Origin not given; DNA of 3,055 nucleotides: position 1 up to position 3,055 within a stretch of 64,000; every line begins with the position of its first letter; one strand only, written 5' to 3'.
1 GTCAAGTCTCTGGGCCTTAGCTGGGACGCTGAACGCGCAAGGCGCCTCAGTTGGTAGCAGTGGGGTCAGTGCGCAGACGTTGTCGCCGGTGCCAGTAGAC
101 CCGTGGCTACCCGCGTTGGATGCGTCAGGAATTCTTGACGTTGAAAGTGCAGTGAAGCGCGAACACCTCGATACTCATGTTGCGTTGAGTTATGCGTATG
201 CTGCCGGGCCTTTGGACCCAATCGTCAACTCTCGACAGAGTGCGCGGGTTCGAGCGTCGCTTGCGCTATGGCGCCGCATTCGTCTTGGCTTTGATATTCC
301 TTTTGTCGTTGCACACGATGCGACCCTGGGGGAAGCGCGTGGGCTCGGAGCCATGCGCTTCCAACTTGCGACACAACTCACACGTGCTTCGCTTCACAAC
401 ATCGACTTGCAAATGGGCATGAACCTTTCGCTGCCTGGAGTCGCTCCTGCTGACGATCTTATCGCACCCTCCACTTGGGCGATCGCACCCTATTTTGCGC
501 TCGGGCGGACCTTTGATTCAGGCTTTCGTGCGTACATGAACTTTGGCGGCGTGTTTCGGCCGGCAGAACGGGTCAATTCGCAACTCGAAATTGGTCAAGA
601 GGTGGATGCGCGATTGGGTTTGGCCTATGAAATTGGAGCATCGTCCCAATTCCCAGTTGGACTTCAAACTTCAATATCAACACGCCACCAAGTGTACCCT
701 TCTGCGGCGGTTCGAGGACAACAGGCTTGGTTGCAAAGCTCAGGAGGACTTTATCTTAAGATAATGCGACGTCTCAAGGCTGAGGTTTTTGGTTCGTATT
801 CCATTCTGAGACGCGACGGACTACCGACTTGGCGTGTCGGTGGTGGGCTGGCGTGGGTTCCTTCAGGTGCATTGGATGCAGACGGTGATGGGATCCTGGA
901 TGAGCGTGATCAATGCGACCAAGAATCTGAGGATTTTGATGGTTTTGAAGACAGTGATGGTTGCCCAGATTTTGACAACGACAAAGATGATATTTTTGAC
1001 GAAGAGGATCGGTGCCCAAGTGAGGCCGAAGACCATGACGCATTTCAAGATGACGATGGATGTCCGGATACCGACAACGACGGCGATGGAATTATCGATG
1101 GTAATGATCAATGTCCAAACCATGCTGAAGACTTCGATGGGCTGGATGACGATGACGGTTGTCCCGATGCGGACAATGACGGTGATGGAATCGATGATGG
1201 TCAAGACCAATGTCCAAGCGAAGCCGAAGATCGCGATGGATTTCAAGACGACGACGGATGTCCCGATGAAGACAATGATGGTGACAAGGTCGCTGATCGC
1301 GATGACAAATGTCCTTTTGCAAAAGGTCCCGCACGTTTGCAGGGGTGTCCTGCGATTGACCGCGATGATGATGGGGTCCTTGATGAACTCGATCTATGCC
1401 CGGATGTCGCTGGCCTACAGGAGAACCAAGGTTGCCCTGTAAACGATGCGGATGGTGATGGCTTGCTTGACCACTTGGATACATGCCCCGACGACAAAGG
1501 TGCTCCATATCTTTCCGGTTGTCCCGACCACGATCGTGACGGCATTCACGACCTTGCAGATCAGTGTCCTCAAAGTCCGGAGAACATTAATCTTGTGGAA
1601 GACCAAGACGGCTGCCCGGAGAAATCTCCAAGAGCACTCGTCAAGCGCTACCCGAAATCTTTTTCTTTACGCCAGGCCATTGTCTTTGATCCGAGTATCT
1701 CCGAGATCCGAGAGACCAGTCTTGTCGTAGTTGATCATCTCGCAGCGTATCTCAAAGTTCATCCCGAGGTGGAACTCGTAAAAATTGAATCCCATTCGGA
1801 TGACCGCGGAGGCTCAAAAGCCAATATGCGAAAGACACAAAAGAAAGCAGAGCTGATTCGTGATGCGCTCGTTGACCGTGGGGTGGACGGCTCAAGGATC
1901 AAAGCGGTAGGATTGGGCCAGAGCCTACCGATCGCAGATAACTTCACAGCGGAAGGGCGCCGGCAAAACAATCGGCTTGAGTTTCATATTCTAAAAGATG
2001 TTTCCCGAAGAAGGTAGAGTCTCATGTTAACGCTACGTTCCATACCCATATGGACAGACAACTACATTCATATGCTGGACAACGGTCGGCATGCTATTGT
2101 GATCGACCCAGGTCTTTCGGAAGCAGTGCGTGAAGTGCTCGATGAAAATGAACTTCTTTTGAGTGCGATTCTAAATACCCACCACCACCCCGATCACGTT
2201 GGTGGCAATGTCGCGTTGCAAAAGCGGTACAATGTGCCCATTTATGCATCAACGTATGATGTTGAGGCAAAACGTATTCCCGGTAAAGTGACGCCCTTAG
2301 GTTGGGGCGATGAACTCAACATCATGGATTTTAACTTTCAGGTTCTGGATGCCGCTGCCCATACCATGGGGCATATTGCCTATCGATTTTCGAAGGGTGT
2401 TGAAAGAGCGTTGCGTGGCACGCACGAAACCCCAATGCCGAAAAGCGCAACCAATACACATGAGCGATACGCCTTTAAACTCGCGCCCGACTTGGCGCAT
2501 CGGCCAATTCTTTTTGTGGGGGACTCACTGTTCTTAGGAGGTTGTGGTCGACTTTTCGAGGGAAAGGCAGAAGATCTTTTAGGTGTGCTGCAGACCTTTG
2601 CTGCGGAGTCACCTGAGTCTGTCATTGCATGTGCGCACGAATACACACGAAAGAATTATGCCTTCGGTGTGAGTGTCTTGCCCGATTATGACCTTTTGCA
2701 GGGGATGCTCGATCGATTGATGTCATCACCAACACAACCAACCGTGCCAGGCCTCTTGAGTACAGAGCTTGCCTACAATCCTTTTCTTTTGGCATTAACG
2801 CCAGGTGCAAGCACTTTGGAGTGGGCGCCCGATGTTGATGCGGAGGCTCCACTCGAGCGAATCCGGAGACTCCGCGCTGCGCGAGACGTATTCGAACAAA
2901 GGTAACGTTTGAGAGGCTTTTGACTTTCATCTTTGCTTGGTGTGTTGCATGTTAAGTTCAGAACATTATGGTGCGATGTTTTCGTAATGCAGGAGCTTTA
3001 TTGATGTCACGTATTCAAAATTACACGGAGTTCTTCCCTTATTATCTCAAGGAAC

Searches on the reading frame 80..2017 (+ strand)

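Call 53: search_protein_families(library=pfam, proteins=[window:80-2017:+], max_evalue=0.00001)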
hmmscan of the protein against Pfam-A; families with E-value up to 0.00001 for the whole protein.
window:80-2017:+ (645 aa): 2 families
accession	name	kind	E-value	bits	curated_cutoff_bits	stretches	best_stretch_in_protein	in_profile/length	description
PF00691.25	OmpA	-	2.9e-15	56.8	27.2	1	536-630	2-97/98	OmpA family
PF02412.23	TSP_3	-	2.5e-07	30.7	25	0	483-501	15-33/36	Thrombospondin type 3 repeat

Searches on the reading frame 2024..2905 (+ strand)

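Call 53: search_protein_families(library=pfam, proteins=[window:2024-2905:+], max_evalue=0.00001)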
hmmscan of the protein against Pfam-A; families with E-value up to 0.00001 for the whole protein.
window:2024-2905:+ (293 aa): 2 families
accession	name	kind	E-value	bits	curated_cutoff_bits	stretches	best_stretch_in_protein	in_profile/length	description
PF00753.33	Lactamase_B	-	1.1e-14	55.3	22.7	1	16-185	9-169/196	Metallo-beta-lactamase superfamily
PF16123.11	HAGH_C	-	7.6e-09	36.3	25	1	206-290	1-83/83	Hydroxyacylglutathione hydrolase C-terminus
